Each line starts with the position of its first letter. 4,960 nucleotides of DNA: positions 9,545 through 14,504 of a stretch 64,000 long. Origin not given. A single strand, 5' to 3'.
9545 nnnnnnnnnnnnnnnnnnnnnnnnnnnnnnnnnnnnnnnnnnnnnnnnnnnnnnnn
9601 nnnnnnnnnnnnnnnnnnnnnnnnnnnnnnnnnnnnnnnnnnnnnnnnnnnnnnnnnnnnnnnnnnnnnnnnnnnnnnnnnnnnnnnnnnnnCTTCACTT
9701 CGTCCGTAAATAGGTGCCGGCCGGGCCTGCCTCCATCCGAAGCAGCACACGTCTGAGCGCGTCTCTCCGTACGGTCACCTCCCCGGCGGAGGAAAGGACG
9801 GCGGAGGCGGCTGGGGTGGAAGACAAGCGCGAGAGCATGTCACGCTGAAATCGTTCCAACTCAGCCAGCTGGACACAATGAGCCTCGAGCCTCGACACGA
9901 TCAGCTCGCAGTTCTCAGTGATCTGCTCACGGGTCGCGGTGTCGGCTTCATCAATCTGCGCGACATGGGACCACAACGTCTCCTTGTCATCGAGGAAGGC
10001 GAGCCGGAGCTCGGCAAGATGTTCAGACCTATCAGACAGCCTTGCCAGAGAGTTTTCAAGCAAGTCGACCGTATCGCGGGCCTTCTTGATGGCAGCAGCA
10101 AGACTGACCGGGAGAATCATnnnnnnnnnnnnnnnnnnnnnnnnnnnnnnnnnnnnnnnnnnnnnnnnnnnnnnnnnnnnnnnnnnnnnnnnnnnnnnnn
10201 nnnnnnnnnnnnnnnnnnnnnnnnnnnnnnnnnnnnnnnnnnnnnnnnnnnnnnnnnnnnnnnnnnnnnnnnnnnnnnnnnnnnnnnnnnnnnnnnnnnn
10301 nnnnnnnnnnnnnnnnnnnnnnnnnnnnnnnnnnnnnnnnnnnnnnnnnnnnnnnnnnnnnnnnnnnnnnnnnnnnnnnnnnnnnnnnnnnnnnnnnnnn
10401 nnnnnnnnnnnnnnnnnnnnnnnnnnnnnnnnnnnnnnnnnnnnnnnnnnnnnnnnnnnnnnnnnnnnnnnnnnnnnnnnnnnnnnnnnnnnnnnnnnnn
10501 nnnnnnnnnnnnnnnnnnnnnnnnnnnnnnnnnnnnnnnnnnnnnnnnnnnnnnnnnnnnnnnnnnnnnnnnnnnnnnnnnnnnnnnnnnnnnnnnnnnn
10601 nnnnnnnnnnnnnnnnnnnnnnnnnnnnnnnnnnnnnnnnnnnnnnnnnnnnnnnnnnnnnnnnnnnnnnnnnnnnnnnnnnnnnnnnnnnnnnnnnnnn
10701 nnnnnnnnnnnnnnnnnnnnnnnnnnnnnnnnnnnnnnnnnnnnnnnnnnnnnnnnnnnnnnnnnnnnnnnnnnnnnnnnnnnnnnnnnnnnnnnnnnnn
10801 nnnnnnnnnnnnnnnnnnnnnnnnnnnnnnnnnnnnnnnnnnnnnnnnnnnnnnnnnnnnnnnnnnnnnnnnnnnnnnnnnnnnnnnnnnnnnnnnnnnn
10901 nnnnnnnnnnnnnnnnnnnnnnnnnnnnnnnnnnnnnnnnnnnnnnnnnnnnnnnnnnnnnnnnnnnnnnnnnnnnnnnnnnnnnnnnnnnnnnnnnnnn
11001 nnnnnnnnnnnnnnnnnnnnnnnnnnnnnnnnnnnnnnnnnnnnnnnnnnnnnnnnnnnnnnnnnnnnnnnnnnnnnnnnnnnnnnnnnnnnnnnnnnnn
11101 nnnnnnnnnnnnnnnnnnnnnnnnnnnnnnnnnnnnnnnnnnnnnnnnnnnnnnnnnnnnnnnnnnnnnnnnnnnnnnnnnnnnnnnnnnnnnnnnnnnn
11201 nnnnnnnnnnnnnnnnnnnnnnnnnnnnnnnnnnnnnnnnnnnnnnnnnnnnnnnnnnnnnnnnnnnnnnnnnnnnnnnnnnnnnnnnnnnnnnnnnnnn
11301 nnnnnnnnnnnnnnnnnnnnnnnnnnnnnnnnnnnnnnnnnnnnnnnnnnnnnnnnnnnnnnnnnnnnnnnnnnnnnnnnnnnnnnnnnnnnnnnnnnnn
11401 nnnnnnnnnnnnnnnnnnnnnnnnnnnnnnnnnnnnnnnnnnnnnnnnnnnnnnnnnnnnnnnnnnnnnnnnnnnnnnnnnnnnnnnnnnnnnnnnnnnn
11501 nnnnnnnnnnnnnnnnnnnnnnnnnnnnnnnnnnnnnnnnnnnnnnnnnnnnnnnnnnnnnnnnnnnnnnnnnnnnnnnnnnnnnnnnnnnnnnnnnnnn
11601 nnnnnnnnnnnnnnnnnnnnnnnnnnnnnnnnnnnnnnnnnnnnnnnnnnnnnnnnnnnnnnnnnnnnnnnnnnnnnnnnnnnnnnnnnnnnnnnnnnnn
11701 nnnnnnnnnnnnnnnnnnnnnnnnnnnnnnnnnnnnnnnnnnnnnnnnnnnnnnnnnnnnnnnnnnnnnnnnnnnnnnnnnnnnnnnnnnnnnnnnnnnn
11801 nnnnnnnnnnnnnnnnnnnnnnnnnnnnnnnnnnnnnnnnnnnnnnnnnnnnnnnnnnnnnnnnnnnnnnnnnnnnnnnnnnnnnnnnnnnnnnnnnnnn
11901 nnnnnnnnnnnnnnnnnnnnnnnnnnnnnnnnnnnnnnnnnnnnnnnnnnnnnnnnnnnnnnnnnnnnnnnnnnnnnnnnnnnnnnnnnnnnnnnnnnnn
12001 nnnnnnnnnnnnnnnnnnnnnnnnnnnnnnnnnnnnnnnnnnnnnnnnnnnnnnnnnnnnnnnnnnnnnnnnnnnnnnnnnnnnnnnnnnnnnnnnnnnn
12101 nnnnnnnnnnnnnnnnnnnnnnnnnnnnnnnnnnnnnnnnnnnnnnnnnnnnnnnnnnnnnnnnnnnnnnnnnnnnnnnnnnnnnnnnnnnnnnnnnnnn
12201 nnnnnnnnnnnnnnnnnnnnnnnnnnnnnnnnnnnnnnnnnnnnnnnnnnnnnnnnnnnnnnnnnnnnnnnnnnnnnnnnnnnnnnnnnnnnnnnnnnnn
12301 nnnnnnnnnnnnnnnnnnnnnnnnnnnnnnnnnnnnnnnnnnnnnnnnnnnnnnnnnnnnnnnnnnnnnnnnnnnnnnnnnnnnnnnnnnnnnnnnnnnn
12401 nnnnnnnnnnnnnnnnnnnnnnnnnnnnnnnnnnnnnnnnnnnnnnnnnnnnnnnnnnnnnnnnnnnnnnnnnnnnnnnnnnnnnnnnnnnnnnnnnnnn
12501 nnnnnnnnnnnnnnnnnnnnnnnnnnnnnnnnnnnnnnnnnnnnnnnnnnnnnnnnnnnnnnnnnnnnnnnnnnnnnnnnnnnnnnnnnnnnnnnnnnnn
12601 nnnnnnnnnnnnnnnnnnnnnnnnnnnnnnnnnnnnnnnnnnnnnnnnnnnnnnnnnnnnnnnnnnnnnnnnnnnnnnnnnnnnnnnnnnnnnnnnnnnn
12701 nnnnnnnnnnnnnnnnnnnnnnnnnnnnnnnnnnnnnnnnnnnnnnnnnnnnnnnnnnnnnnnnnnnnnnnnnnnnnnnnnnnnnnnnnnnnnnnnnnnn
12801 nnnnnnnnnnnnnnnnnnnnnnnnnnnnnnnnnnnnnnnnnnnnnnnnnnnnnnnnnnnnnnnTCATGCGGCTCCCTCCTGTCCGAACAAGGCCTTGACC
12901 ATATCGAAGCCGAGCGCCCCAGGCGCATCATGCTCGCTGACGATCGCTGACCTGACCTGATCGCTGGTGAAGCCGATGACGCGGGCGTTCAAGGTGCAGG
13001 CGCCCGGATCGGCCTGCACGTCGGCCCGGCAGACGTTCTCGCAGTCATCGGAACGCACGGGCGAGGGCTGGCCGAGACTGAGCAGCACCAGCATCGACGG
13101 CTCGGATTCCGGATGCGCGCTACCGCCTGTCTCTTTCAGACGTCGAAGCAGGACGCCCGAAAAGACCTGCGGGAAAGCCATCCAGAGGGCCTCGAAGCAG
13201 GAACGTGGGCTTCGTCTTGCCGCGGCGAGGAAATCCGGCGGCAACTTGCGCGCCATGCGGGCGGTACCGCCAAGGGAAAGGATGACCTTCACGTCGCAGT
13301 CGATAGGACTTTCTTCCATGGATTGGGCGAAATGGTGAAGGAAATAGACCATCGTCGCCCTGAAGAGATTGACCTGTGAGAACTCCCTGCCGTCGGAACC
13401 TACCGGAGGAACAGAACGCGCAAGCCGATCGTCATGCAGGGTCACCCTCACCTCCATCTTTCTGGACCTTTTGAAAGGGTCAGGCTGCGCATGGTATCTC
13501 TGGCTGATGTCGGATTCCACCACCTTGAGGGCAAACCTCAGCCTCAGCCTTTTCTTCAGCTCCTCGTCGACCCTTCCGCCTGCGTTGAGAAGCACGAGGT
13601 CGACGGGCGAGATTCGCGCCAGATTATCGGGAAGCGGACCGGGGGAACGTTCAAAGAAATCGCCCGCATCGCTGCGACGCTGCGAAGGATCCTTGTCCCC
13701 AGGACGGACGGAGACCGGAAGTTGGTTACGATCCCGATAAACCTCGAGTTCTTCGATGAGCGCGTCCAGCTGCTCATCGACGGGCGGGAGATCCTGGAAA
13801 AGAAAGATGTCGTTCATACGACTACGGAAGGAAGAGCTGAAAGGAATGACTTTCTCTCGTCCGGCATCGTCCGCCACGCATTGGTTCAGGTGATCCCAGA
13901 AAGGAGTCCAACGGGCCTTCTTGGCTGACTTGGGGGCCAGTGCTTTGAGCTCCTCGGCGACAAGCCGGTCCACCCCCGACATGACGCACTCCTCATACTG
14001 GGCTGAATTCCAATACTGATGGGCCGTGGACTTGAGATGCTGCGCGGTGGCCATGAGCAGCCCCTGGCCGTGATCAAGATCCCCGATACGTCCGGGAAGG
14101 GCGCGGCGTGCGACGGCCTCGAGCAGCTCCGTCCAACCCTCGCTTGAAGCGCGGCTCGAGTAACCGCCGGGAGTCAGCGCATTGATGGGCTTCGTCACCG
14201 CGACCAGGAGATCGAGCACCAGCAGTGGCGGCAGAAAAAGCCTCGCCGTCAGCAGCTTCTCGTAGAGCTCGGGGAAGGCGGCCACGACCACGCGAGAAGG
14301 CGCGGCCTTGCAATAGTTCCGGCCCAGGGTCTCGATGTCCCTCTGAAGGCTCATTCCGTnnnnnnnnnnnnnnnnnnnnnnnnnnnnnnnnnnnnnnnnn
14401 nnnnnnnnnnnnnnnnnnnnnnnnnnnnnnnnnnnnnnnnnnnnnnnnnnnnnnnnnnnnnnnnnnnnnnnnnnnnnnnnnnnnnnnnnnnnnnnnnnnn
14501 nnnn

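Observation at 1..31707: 31.7-kb, 19-gene single-strand array joining a TerY-P triad to a RavA/MoxR ATPase, FHA-like membrane proteins, GYF proteins and a giant protein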

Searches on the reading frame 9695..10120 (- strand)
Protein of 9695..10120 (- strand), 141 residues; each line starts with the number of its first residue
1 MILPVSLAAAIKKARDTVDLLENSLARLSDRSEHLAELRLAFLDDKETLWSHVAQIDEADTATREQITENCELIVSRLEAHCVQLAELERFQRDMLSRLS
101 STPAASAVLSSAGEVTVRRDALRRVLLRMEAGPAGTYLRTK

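Call 6: search_protein_families(library=pfam, proteins=[window:9695-10120:-], max_evalue=0.01)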
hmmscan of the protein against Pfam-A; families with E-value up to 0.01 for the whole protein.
window:9695-10120:- (141 aa): 1 family
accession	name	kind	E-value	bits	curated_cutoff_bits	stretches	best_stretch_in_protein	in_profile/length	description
PF25053.1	DUF7791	-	0.0017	18.7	28.1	1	32-91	30-90/162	Domain of unknown function (DUF7791)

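Call 9: search_protein_families(library=padloc, proteins=[window:9695-10120:-], max_evalue=0.01)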
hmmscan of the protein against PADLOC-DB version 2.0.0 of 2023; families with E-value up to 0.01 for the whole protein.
window:9695-10120:- (141 aa): 0 families

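Call 11: search_protein_families(library=ncbifam, proteins=[window:9695-10120:-], max_evalue=0.01)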
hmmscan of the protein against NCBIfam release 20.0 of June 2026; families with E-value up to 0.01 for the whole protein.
window:9695-10120:- (141 aa): 0 families

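Call 38: search_protein_families(library=pfam, proteins=[window:9695-10120:-], max_evalue=10)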
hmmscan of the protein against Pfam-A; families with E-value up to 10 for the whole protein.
window:9695-10120:- (141 aa): 6 families
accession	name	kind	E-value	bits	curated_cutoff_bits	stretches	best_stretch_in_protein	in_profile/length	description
PF25053.1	DUF7791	-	0.0017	18.7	28.1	1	32-91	30-90/162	Domain of unknown function (DUF7791)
PF06937.16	EURL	-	0.019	14.9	24.7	1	27-99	160-233/283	EURL protein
PF11686.13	DUF3283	-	0.19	12.1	25.8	0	11-34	26-49/61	Protein of unknown function (DUF3283)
PF06657.18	Cep57_MT_bd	-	0.28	12.1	31.3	1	55-89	40-75/77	Centrosome microtubule-binding domain of Cep57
PF05524.18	PEP-utilisers_N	-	0.34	11.5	24.4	1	7-71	40-107/121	PEP-utilising enzyme, N-terminal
PF19491.4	DUF6026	-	3.5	8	26.6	0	115-124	15-24/51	Family of unknown function (DUF6026)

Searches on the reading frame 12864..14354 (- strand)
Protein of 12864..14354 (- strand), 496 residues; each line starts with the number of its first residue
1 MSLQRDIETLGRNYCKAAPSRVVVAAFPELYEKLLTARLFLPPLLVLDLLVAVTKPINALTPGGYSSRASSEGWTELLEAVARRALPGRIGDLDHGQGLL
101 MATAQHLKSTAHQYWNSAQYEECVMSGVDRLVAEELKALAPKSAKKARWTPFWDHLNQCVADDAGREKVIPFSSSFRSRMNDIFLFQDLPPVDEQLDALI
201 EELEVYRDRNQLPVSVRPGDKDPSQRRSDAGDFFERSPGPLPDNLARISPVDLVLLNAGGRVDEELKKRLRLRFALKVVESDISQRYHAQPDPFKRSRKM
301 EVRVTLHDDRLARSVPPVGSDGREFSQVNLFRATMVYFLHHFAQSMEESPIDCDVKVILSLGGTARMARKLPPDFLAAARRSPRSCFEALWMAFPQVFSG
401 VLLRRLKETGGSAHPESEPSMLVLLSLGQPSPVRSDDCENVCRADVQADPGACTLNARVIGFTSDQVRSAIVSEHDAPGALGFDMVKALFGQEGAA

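Call 6: search_protein_families(library=pfam, proteins=[window:12864-14354:-], max_evalue=0.01)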
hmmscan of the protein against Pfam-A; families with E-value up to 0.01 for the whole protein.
window:12864-14354:- (496 aa): 0 families

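Call 9: search_protein_families(library=padloc, proteins=[window:12864-14354:-], max_evalue=0.01)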
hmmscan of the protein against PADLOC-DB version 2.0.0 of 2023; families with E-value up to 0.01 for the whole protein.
window:12864-14354:- (496 aa): 0 families

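Call 11: search_protein_families(library=ncbifam, proteins=[window:12864-14354:-], max_evalue=0.01)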
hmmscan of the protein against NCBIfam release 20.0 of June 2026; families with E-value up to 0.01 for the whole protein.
window:12864-14354:- (496 aa): 0 families

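Call 14: find_encoding_contigs(protein=window:12864-14354:-, flank=10000, max_places=6)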
Protein window:12864-14354:- (496 aa): 23 contigs read that carry it; 6 places shown.
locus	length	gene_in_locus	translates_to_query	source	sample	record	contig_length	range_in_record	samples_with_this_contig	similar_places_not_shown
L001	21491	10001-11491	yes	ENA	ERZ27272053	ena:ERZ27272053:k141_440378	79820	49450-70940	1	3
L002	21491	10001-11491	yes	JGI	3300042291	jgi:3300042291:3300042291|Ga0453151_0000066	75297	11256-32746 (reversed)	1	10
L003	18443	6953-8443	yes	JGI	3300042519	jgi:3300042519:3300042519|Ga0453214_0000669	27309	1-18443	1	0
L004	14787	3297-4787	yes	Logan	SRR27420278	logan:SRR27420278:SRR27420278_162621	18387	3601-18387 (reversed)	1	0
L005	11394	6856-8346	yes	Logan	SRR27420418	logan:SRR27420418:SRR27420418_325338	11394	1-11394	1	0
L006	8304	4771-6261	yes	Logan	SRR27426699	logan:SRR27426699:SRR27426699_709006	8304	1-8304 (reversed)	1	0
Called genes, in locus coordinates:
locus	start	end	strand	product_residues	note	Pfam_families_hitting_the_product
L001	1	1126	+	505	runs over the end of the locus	PF00092:VWA, PF13519:VWA_2, PF25106:VWA_4 (faint)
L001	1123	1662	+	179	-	-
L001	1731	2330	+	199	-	-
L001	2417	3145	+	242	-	PF00092:VWA, PF13519:VWA_2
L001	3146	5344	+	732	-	PF13672:PP2C_2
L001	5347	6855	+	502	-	PF00069:Pkinase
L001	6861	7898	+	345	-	PF00092:VWA, PF13519:VWA_2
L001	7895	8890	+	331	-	-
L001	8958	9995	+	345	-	PF20030:bpMoxR, PF00004:AAA (weak), PF07728:AAA_5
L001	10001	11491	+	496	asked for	-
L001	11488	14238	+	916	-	-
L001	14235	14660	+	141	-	-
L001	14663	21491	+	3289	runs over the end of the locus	-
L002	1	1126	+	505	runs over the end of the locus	PF00092:VWA, PF13519:VWA_2, PF25106:VWA_4 (faint)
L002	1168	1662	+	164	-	-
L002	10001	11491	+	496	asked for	-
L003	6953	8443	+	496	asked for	-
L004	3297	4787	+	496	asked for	-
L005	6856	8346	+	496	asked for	-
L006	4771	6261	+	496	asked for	-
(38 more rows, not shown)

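Call 15: find_homologous_proteins(query=window:12864-14354:-, max_evalue=0.001)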
Query window:12864-14354:- (496 aa): 15 proteins with E <= 0.001 among 8000 candidates.
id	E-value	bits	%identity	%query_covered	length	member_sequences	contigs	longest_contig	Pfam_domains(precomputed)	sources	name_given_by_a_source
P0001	0.0e+0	1088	97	100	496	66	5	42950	-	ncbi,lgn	-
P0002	2.0e-272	922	81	100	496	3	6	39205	-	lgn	-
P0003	7.6e-272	920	80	100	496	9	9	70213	-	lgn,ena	-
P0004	7.6e-269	910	79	100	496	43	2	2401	-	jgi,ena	jgi:hypothetical protein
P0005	5.4e-267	904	79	100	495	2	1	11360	-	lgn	-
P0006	2.6e-260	882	76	100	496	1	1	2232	-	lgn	-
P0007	4.1e-195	667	58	100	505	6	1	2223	-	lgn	-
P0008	4.2e-193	661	58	100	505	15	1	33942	-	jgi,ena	jgi:hypothetical protein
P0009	5.3e-191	654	59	98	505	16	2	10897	-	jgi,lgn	jgi:hypothetical protein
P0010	2.9e-190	651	58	98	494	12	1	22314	-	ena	-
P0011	1.8e-189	649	59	98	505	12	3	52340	-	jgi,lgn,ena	jgi:hypothetical protein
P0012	7.8e-188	643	58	98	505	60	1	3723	-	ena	-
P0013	4.9e-187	641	58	100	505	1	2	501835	-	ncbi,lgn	-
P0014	4.2e-175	601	56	98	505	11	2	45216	-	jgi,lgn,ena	-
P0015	2.2e-173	596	55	97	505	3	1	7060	-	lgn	-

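Call 16: find_encoding_contigs(protein=P0013, flank=10000, max_places=3)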
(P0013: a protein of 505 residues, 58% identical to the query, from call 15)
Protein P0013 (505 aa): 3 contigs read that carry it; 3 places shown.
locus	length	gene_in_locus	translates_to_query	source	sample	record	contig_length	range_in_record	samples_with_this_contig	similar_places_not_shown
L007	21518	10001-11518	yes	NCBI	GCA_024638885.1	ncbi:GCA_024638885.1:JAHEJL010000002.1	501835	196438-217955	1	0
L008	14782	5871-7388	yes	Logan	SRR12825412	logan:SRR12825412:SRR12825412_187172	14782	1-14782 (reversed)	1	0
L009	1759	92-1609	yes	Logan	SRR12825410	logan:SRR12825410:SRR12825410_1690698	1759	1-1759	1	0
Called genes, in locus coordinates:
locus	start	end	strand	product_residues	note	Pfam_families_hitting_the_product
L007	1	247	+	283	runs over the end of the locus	-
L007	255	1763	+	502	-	PF00092:VWA, PF13519:VWA_2, PF25106:VWA_4 (weak)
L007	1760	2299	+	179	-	-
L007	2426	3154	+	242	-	PF00092:VWA, PF13519:VWA_2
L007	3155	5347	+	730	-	PF13672:PP2C_2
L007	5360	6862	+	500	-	PF00069:Pkinase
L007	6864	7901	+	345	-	PF00092:VWA, PF13519:VWA_2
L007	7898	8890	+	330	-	-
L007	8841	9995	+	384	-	PF20030:bpMoxR, PF00004:AAA, PF07728:AAA_5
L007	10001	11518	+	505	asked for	-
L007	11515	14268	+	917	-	-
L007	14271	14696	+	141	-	-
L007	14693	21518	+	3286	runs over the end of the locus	-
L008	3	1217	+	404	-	?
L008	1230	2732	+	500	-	PF00069:Pkinase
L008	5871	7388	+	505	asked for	-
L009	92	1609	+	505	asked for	-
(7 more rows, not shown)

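Call 17: list_cluster_members(proteins=[P0001, P0013])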
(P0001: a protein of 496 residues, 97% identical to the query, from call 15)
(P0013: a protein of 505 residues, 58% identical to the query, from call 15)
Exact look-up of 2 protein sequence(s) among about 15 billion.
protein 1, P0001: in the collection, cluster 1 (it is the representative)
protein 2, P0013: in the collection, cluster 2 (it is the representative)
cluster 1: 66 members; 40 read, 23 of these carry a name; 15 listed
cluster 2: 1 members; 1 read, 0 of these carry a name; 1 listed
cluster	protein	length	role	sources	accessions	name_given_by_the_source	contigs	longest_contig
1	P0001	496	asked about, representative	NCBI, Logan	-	-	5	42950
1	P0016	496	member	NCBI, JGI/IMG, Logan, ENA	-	hypothetical protein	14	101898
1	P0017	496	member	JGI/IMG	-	hypothetical protein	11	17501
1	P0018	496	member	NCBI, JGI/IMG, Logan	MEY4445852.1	MAG: hypothetical protein RL444_965 [Verrucomicrobiota bacterium] | hypothetical protein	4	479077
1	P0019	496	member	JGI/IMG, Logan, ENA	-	hypothetical protein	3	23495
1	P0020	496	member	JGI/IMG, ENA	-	hypothetical protein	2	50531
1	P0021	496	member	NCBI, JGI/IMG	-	hypothetical protein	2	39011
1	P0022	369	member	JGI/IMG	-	hypothetical protein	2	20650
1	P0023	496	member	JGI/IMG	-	hypothetical protein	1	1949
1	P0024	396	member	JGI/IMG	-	hypothetical protein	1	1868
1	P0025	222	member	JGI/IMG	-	hypothetical protein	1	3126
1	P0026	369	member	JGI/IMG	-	hypothetical protein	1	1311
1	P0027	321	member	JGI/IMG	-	hypothetical protein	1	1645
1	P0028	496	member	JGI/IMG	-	hypothetical protein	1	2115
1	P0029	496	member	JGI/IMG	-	hypothetical protein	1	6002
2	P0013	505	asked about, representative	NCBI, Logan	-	-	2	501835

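Call 38: search_protein_families(library=pfam, proteins=[window:12864-14354:-], max_evalue=10)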
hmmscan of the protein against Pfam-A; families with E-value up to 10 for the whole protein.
window:12864-14354:- (496 aa): 0 families

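Call 40: predict_structure(alignment_id=A5)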
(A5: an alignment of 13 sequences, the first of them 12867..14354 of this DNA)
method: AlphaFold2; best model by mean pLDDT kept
length: 496 residues; sequences in the alignment: 13
mean_pLDDT: 52.2   pTM: 0.42
mean pLDDT of the five models: 52.2, 50.1, 47.9, 46.4, 42.7
residues with pLDDT >= 90: 1; 70-90: 112; 50-70: 126; < 50: 257
segments of 3 or more residues with pLDDT < 50: 60-65, 172-196, 198-200, 202-262, 267-269, 272-326, 361-364, 401-496
pLDDT, mean of each block of 10 residues (from residue 1): 80 72 86 84 82 63 50 66 55 73 73 74 83 82 68 74 62 36 27 46 45 27 27 24 30 43 51 37 31 40 47 39 46 62 56 58 55 73 65 63 46 35 38 37 36 32 36 28 29 29
secondary structure, 60 per line:
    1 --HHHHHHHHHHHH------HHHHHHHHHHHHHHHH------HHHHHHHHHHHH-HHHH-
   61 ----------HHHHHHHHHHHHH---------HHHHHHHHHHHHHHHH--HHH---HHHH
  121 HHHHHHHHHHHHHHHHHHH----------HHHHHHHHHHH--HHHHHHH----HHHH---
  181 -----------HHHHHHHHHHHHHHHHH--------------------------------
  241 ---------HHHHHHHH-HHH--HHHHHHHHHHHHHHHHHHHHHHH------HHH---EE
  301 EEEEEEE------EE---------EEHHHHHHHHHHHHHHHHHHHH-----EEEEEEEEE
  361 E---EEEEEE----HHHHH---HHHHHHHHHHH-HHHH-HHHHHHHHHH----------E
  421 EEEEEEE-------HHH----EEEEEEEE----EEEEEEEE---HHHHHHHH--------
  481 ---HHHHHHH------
elements in order: H3-14 H21-36 H43-54 H56-59 H71-83 H93-108 H117-139 H150-160 H163-169 H174-177 H192-208 H250-257 H264-286 E299-307 H327-346 E352-361 E365-370 H375-379 H383-393 H395-398 H400-409 E420-427 E442-449 E454-461 H465-472 H484-490

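Call 47: fold_search(model_id=the predicted structure, library=pdb)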
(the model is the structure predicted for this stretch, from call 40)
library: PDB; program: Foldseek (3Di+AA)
matches with E <= 10: 94; with E <= 0.001: 0
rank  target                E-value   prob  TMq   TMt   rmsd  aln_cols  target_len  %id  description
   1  8jch_O                4.6e-01  0.18  0.09  0.12  18.2       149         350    9  Cryo-EM structure of yeast Rat1-bound Pol II pre-termination transcription complex 1 (Pol II Rat1-PTTC1) (released 2024-01-31)
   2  5cwf_B                5.4e-01  0.09  0.09  0.18  15.5       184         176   14  Crystal structure of de novo designed helical repeat protein DHR8 (released 2015-12-16)
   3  8igr_L                6.6e-01  0.03  0.08  0.09  24.9       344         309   14  Cryo-EM structure of CII-dependent transcription activation complex (released 2023-05-17)
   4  1y8p_A                1.0e+00  0.03  0.10  0.12  26.2       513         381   12  Crystal structure of the PDK3-L2 complex (released 2005-05-24)
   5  8gzg_F                1.2e+00  0.02  0.07  0.09  23.6       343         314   16  Cryo-EM structure of Synechocystis sp. PCC 6803 RPitc (released 2023-04-19)
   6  7pmx_A                1.2e+00  0.01  0.07  0.06  29.6       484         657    9  HsPepT1 bound to Ala-Phe in the outward facing open conformation (released 2021-10-20)
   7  3dxj_F                1.3e+00  0.03  0.08  0.11  22.7       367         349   11  Crystal structure of thermus thermophilus rna polymerase holoenzyme in complex with the antibiotic myxopyronin (released 2008-10-14)
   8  4bwx_A                1.3e+00  0.02  0.07  0.08  22.7       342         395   12  Structure of Neurospora crassa PAN3 pseudokinase mutant (released 2013-08-21)
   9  5cwf_D                2.0e+00  0.04  0.08  0.16  16.2       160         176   12  Crystal structure of de novo designed helical repeat protein DHR8 (released 2015-12-16)
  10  9dso_B                2.1e+00  0.04  0.08  0.10  18.7       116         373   13  CRYO-EM STRUCTURE OF SACCHAROMYCES CEREVISIAE RAT1-RAI1-RTT103 COMPLEX (released 2025-04-16)
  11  5cwf_A                2.2e+00  0.04  0.08  0.16  16.2       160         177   12  Crystal structure of de novo designed helical repeat protein DHR8 (released 2015-12-16)
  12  6hqa_D                2.2e+00  0.02  0.09  0.13  15.8       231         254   14  Molecular structure of promoter-bound yeast TFIID (released 2018-11-21)
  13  5azd_C                2.4e+00  0.02  0.07  0.11  17.6       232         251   10  Crystal structure of thermophilic rhodopsin. (released 2016-04-27)
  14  7td0_R                2.7e+00  0.04  0.11  0.15  17.4       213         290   11  Lysophosphatidic acid receptor 1-Gi complex bound to LPA (released 2022-02-09)
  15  1x87_B                2.8e+00  0.02  0.06  0.06  13.1        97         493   11  2.4A X-ray structure of Urocanase protein complexed with NAD (released 2004-10-05)
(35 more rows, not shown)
